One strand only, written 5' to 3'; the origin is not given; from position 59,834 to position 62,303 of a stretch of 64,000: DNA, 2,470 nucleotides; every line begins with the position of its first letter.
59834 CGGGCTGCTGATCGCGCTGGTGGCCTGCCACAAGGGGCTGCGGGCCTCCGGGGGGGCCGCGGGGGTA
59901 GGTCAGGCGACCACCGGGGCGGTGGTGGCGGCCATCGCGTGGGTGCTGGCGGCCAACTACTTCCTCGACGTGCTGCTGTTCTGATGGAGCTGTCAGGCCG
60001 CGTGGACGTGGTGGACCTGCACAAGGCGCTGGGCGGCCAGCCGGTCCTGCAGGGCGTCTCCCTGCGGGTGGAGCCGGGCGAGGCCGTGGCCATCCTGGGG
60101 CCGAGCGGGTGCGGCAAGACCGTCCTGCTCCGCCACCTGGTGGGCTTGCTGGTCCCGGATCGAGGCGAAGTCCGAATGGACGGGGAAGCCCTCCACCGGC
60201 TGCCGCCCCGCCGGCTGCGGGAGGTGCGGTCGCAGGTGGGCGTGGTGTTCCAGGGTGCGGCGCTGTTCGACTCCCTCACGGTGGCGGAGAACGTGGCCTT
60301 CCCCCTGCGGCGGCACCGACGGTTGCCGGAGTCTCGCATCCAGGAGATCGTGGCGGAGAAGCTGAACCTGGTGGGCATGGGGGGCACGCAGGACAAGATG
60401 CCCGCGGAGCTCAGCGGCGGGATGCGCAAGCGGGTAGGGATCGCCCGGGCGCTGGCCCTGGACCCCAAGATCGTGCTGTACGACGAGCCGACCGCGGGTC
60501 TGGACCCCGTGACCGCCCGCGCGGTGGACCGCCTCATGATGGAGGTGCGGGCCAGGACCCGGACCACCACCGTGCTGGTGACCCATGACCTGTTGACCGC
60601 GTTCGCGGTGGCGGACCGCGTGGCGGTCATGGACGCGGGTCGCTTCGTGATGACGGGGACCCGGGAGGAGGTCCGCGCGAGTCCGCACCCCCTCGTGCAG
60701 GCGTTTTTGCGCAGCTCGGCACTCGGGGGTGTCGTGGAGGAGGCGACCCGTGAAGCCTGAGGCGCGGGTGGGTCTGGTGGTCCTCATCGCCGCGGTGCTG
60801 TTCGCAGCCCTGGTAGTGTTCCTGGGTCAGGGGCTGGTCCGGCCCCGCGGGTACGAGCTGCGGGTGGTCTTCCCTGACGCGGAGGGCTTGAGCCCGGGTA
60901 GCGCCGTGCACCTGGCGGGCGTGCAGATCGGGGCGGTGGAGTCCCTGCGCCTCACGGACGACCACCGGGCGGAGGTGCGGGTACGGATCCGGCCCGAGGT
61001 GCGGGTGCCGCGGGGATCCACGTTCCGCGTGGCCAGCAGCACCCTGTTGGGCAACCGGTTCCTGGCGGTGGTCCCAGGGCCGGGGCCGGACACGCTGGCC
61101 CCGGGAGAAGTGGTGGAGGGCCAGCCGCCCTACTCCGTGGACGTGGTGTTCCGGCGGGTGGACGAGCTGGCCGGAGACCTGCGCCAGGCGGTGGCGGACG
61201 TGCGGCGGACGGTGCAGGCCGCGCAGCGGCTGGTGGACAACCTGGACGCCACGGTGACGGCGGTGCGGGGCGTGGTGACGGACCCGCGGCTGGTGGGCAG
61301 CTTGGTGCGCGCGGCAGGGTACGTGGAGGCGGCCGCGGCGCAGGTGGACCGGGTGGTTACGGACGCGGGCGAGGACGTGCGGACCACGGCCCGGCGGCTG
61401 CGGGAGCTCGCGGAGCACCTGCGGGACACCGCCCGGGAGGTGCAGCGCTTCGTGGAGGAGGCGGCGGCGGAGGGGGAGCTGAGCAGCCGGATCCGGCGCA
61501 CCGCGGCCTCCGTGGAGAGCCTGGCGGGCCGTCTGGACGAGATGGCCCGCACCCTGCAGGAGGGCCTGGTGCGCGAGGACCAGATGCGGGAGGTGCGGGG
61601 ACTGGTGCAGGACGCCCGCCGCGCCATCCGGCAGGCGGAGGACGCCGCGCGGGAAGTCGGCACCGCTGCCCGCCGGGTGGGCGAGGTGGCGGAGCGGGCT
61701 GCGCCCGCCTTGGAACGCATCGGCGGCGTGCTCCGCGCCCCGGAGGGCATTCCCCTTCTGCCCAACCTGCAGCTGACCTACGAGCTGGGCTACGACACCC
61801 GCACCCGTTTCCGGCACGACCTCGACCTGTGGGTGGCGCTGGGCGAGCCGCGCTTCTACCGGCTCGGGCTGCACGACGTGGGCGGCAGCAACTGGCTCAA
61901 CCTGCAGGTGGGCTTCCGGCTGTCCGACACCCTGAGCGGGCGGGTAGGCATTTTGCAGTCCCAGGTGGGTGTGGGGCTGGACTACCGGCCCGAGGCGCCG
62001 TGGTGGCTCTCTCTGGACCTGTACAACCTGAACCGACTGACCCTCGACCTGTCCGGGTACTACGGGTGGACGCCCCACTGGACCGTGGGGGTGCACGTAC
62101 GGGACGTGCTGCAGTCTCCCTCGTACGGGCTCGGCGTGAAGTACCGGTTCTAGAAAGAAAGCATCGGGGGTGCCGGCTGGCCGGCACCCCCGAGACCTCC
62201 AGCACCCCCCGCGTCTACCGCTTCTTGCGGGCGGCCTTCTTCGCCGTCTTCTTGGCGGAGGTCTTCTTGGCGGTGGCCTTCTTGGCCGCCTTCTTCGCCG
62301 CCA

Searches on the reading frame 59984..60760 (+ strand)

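Call 63: search_protein_families(library=pfam, proteins=[window:59984-60760:+], max_evalue=0.001)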
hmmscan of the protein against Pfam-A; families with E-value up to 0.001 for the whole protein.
window:59984-60760:+ (258 aa): 2 families
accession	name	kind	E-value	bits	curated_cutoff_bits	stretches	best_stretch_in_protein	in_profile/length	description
PF00005.33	ABC_tran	-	5.2e-36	124.7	25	1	22-171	1-137/137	ABC transporter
PF13304.12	AAA_21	-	5.6e-07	30.4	27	1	128-204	223-301/304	AAA domain, putative AbiEii toxin, Type IV TA system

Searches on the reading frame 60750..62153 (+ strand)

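Call 63: search_protein_families(library=pfam, proteins=[window:60750-62153:+], max_evalue=0.001)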
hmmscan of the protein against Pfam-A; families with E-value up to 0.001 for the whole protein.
window:60750-62153:+ (467 aa): 2 families
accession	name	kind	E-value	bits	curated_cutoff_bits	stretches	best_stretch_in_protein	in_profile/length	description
PF02470.25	MlaD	-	9.5e-20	71.1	25.1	1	33-110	1-81/81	MlaD protein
PF06103.16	DUF948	-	0.00054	20.5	37.2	0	181-236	13-68/89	Bacterial protein of unknown function (DUF948)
